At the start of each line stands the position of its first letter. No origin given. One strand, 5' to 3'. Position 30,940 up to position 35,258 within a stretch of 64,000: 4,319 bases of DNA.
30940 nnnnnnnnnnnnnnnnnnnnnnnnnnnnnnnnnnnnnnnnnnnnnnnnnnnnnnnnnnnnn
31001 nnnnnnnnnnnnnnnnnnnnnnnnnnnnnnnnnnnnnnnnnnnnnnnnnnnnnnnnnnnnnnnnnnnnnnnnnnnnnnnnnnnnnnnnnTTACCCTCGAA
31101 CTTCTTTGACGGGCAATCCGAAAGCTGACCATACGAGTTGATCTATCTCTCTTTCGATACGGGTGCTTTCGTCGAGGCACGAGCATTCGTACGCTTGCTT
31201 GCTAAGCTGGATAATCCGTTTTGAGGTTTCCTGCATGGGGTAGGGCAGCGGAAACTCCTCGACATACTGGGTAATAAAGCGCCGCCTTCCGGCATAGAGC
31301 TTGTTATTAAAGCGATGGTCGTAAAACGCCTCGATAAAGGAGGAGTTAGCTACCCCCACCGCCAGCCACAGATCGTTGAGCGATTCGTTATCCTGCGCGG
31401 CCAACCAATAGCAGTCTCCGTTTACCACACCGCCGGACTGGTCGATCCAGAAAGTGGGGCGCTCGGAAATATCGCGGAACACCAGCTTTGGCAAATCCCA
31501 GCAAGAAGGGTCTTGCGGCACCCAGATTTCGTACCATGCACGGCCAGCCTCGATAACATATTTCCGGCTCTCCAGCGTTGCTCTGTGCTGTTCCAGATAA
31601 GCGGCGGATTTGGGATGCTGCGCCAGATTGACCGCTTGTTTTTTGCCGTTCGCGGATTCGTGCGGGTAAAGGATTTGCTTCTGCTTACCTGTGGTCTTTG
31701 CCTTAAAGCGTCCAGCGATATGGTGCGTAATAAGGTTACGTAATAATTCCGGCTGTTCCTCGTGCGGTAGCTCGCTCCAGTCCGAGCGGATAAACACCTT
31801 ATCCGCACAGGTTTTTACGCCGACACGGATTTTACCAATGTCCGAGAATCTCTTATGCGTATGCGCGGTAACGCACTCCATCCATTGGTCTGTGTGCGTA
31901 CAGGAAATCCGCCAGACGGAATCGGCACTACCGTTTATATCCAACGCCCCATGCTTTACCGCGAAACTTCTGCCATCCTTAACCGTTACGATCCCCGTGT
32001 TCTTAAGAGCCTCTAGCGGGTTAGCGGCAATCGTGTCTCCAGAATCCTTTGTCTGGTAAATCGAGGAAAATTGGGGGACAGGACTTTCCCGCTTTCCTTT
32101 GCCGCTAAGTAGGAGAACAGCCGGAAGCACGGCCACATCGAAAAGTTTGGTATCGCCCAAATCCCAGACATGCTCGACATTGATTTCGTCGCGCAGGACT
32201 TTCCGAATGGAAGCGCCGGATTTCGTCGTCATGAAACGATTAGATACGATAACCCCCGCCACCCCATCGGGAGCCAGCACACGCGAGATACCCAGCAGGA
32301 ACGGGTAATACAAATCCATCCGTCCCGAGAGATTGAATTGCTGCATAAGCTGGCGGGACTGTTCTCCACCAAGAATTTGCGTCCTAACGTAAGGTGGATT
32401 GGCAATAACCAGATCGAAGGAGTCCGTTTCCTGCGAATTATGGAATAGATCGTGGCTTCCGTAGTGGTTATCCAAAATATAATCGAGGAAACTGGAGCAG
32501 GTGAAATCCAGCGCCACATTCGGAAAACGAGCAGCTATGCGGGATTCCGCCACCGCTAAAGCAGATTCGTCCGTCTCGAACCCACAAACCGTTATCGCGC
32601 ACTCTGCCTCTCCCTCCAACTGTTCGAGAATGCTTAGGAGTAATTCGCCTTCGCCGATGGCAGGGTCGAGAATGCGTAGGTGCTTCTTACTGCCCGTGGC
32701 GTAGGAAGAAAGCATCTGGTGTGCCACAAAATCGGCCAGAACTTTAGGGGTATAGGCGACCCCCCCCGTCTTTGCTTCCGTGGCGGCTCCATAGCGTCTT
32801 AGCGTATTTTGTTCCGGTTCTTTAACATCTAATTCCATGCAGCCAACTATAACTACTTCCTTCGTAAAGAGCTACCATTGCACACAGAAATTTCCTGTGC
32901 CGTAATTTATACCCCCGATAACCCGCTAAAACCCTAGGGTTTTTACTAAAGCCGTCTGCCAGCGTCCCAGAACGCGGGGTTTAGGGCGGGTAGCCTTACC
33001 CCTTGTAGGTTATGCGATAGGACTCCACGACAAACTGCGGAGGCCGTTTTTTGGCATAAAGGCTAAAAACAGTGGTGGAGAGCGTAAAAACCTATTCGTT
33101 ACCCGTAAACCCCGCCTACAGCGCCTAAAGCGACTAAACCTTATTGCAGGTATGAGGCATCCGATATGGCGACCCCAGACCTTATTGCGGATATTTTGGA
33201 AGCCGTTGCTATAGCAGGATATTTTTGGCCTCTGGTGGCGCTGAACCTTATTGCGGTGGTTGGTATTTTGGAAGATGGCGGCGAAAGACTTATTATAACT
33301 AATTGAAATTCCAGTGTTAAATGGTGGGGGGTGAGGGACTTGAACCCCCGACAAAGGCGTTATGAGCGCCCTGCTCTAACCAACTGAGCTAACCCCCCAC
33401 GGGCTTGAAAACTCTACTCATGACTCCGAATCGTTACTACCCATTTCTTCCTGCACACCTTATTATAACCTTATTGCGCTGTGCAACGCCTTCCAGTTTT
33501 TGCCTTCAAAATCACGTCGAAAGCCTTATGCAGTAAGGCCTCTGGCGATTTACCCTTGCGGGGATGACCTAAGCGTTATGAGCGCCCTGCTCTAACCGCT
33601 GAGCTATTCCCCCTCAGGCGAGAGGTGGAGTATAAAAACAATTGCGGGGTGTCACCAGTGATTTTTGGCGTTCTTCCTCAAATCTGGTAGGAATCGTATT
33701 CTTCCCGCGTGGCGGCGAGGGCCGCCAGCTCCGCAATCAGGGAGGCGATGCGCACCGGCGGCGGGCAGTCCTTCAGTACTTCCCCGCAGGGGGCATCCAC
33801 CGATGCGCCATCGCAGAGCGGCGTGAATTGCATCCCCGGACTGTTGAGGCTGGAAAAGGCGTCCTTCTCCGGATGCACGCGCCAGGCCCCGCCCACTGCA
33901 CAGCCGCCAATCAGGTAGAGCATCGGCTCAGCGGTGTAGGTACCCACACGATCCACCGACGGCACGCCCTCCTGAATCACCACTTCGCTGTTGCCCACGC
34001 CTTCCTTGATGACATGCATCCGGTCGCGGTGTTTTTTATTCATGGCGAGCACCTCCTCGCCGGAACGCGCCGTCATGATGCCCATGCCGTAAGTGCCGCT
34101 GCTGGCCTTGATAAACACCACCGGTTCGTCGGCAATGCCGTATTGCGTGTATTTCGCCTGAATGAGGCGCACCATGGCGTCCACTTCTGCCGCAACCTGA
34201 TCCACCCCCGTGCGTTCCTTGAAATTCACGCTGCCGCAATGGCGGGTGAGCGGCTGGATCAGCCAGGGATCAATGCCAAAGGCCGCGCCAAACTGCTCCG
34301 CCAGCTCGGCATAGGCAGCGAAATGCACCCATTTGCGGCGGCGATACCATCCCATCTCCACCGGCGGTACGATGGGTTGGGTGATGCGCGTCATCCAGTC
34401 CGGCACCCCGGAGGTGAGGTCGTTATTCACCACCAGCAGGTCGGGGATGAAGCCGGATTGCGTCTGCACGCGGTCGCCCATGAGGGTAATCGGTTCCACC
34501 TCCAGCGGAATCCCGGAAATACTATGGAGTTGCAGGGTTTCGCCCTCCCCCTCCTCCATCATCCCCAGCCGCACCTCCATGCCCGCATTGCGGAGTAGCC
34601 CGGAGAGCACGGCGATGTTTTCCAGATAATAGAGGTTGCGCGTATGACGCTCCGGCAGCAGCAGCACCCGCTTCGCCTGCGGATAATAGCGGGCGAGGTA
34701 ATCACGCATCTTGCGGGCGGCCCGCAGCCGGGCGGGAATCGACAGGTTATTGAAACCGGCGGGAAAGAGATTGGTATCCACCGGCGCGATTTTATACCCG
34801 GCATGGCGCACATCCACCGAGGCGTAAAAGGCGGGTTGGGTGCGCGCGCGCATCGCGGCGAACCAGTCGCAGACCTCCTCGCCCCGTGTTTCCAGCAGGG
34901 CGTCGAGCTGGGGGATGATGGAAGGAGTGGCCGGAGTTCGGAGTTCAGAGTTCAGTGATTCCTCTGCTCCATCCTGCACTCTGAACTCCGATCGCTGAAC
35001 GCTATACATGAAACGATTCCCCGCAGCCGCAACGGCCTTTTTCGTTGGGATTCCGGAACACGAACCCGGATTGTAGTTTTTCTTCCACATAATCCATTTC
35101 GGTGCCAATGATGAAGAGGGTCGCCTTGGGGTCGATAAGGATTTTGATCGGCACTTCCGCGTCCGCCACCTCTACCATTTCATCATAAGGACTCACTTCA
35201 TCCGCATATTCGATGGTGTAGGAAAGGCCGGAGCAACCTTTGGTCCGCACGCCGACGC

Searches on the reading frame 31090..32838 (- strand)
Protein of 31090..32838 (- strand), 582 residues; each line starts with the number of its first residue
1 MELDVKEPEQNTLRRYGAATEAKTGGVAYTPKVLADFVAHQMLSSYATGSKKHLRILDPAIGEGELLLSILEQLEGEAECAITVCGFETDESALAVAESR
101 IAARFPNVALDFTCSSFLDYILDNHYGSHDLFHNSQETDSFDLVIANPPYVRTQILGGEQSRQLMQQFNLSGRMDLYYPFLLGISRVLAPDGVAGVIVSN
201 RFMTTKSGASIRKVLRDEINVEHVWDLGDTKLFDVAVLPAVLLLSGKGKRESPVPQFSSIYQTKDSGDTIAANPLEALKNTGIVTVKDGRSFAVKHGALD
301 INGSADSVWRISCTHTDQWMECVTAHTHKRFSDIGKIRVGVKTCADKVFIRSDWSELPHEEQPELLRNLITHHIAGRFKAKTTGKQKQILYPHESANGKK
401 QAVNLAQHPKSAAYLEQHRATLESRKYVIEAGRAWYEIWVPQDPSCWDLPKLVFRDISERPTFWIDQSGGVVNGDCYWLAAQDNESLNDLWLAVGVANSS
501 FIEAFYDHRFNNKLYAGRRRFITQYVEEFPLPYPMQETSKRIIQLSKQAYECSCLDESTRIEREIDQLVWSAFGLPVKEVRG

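Call 10: search_protein_families(library=pfam, proteins=[window:31090-32838:-], max_evalue=0.01)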
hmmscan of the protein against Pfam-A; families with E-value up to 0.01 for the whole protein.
window:31090-32838:- (582 aa): 4 families
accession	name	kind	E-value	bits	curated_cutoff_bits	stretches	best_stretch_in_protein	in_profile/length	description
PF07669.17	Eco57I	-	1.7e-18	67.8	25.3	1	131-233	64-171/171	Eco57I restriction-modification methylase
PF02384.22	N6_Mtase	-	4.3e-18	66.1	20.4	1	15-251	16-236/311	N-6 DNA Methylase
PF12950.13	TaqI_C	-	4.3e-08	33.9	26.5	1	433-531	34-118/118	TaqI-like C-terminal specificity domain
PF13847.12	Methyltransf_31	-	1.5e-05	25.1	27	1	51-193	2-106/145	Methyltransferase domain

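Call 20: search_protein_families(library=padloc, proteins=[window:31090-32838:-], max_evalue=0.01)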
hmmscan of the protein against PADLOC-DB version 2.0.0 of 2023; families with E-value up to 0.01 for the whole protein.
window:31090-32838:- (582 aa): 49 families (the best 25 are shown)
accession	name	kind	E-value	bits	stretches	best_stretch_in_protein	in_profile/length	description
PDLC03226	MTase_II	-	6.6e-194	643.8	1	12-577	3-576/579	Type II methyltransferase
PDLC03313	MTase_II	-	6.8e-41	138.4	1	21-548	18-532/563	Type II methyltransferase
PDLC03335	MTase_II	-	9.5e-37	124.9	2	22-249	76-307/607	Type II methyltransferase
PDLC03612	REase_MTase_IIG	-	1.5e-20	71.1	1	137-580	803-1240/1247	Type IIG restriction enzyme-methyltransferase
PDLC03267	MTase_II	-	1.8e-20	71.4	1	19-287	7-253/539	Type II methyltransferase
PDLC03604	REase_MTase_IIG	-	2.2e-19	67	1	137-516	531-921/1011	Type IIG restriction enzyme-methyltransferase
PDLC03250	MTase_II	-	2.1e-17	61.1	1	139-506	339-682/775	Type II methyltransferase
PDLC03245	MTase_II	-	5e-16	56.3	1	22-506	24-506/577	Type II methyltransferase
PDLC04134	mad2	-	1.1e-15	55.4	1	14-248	258-447/492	mads_2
PDLC03248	MTase_II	-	1e-14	52.2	1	29-353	13-299/521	Type II methyltransferase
PDLC03235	MTase_II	-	7.2e-14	49.5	1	138-239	244-348/648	Type II methyltransferase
PDLC03282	MTase_II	-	2.7e-10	38.1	1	130-248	71-187/386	Type II methyltransferase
PDLC03601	REase_MTase_IIG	-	5e-10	35.8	1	137-274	670-804/1110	Type IIG restriction enzyme-methyltransferase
PDLC02521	PglX|PglXI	-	8.6e-10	35.2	1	139-358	480-684/1174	PglX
PDLC03227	MTase_II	-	1.5e-09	35.3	1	29-224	31-213/494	Type II methyltransferase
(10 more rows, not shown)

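Call 21: search_protein_families(library=phrogs, proteins=[window:31090-32838:-], max_evalue=0.001)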
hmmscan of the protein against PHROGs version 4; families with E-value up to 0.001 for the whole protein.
window:31090-32838:- (582 aa): 7 families
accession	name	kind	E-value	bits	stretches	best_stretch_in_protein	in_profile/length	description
phrog_16674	-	other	1.2e-22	80.5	1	140-236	674-772/1364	DNA methyltransferase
phrog_2713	-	unknown function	1.9e-13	51.2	1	18-249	184-399/520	-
phrog_31645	-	unknown function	5.9e-11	42.2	1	138-227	594-686/1075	-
phrog_9133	-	unknown function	1.2e-06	27.7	1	26-217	735-875/1259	-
phrog_1600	-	other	1.8e-06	27.8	1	38-224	36-210/489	DNA methyltransferase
phrog_1639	-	DNA, RNA and nucleotide metabolism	2.9e-06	26.9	1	15-247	24-257/838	restriction endonuclease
phrog_6380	-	other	0.00063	19.8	0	28-227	22-211/382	DNA methyltransferase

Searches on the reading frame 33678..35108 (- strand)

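Call 10: search_protein_families(library=pfam, proteins=[window:33678-35108:-], max_evalue=0.01)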
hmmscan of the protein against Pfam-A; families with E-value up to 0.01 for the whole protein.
window:33678-35108:- (476 aa): 1 family
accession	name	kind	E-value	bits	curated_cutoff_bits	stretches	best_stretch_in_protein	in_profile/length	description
PF08886.16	GshA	-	1.3e-143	478.9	25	1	74-469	6-401/402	Glutamate-cysteine ligase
